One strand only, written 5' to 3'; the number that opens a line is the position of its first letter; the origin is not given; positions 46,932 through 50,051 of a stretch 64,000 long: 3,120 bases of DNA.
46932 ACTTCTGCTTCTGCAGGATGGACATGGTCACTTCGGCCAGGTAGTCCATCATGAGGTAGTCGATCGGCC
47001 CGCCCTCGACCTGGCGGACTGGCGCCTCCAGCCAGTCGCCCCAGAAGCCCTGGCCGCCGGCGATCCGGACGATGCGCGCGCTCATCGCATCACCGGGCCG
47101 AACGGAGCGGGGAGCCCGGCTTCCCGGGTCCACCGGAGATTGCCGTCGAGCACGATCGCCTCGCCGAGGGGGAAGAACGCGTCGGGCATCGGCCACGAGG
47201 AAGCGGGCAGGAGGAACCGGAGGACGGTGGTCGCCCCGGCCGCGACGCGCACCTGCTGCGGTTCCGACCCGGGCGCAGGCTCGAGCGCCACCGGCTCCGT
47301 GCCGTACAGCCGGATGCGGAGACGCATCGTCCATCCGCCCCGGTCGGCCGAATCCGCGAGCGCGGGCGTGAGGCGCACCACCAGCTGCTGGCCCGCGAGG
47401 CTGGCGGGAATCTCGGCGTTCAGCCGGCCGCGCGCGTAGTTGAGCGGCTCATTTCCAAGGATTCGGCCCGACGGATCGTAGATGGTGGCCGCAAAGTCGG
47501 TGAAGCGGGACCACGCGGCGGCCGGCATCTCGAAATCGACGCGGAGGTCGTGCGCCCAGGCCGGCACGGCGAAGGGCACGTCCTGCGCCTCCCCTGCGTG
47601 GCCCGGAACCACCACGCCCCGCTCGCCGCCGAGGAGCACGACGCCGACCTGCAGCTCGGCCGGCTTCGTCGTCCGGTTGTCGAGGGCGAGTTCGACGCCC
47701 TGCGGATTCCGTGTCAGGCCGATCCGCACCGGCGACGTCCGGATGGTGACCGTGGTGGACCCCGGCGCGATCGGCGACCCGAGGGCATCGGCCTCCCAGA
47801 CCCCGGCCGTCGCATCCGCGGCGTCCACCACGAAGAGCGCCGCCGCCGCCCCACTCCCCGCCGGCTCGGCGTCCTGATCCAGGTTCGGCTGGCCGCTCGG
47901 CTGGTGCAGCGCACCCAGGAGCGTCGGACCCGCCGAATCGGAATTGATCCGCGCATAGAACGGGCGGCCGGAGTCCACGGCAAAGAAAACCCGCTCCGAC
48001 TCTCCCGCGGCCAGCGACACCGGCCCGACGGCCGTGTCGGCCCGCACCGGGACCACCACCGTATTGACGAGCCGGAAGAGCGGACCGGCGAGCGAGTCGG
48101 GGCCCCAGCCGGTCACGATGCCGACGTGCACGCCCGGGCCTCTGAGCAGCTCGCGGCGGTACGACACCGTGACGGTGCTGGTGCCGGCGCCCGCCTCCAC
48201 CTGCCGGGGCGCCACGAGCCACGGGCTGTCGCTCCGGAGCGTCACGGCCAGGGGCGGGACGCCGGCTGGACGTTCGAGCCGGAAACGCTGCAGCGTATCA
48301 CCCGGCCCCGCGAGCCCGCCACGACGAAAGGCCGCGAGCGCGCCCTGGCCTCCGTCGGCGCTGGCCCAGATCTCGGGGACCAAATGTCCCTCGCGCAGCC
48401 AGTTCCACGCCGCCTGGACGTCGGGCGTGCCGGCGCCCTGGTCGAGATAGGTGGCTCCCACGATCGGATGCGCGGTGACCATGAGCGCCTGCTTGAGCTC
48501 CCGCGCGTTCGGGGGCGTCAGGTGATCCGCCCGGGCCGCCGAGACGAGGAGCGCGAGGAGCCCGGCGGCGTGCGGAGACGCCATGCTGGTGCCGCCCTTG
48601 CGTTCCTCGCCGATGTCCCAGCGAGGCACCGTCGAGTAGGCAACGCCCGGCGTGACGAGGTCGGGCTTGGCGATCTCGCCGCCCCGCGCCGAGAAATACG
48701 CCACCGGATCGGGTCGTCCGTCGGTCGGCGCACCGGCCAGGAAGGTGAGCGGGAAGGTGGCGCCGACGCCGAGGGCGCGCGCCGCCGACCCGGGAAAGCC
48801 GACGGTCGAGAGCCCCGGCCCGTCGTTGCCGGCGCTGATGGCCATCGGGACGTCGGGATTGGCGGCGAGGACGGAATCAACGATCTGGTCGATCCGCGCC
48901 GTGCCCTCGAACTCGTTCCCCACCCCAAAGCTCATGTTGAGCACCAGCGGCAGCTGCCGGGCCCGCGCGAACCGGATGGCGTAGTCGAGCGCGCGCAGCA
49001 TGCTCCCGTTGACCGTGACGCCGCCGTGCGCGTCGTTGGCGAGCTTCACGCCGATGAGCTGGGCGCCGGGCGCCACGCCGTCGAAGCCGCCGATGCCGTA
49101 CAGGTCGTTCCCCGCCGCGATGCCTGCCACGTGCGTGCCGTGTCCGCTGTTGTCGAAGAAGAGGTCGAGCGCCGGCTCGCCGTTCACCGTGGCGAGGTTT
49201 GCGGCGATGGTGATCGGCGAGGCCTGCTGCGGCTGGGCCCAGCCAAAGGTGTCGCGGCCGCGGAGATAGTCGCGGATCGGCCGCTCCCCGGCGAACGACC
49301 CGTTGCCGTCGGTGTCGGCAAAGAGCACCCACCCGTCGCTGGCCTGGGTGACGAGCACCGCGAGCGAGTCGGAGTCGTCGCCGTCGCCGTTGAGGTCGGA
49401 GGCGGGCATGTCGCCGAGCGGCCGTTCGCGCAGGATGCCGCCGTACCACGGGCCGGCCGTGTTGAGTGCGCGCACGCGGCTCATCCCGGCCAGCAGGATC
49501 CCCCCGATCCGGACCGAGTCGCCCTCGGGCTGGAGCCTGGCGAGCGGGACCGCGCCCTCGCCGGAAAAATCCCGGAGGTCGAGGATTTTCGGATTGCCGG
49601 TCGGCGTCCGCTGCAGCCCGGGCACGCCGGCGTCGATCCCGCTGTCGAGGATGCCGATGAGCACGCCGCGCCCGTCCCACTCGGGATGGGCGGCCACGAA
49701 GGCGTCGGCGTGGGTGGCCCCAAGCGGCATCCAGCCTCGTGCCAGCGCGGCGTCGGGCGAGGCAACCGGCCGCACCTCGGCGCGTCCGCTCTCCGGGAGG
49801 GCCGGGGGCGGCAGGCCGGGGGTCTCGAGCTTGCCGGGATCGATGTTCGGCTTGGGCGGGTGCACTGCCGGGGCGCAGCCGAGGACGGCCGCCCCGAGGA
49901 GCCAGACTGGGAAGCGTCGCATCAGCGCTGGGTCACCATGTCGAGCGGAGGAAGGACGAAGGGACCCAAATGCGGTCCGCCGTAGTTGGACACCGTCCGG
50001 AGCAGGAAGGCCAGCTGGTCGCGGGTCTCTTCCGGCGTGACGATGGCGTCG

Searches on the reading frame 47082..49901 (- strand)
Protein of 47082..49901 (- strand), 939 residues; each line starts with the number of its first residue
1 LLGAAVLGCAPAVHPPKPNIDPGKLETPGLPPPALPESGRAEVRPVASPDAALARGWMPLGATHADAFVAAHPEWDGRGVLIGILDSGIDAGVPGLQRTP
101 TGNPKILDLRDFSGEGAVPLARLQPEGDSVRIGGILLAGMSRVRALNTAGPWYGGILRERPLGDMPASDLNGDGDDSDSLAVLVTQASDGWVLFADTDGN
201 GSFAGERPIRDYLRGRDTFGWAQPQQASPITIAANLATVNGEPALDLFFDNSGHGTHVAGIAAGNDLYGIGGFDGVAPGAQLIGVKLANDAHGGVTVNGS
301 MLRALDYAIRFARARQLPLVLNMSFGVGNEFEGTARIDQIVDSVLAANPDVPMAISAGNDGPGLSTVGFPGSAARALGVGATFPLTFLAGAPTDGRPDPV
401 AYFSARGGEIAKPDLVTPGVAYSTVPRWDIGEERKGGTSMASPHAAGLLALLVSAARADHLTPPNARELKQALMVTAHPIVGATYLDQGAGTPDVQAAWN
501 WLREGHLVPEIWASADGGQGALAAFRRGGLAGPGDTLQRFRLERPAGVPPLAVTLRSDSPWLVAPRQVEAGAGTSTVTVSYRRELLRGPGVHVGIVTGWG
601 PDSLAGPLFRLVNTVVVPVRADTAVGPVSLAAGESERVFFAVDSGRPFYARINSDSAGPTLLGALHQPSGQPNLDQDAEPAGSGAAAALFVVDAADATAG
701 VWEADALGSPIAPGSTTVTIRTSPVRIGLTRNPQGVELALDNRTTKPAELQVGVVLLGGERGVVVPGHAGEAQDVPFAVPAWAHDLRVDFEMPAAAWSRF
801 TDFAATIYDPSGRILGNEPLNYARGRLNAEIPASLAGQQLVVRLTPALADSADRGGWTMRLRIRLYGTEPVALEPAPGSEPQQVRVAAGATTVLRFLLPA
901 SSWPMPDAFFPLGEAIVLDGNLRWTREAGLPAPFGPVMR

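Call 66: search_protein_families(library=pfam, proteins=[window:47082-49901:-], max_evalue=0.00001)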
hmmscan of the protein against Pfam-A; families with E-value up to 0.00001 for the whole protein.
window:47082-49901:- (939 aa): 1 family
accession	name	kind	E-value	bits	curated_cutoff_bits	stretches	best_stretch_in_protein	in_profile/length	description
PF00082.27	Peptidase_S8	-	1.6e-36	126.6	21.8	1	77-477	1-273/288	Subtilase family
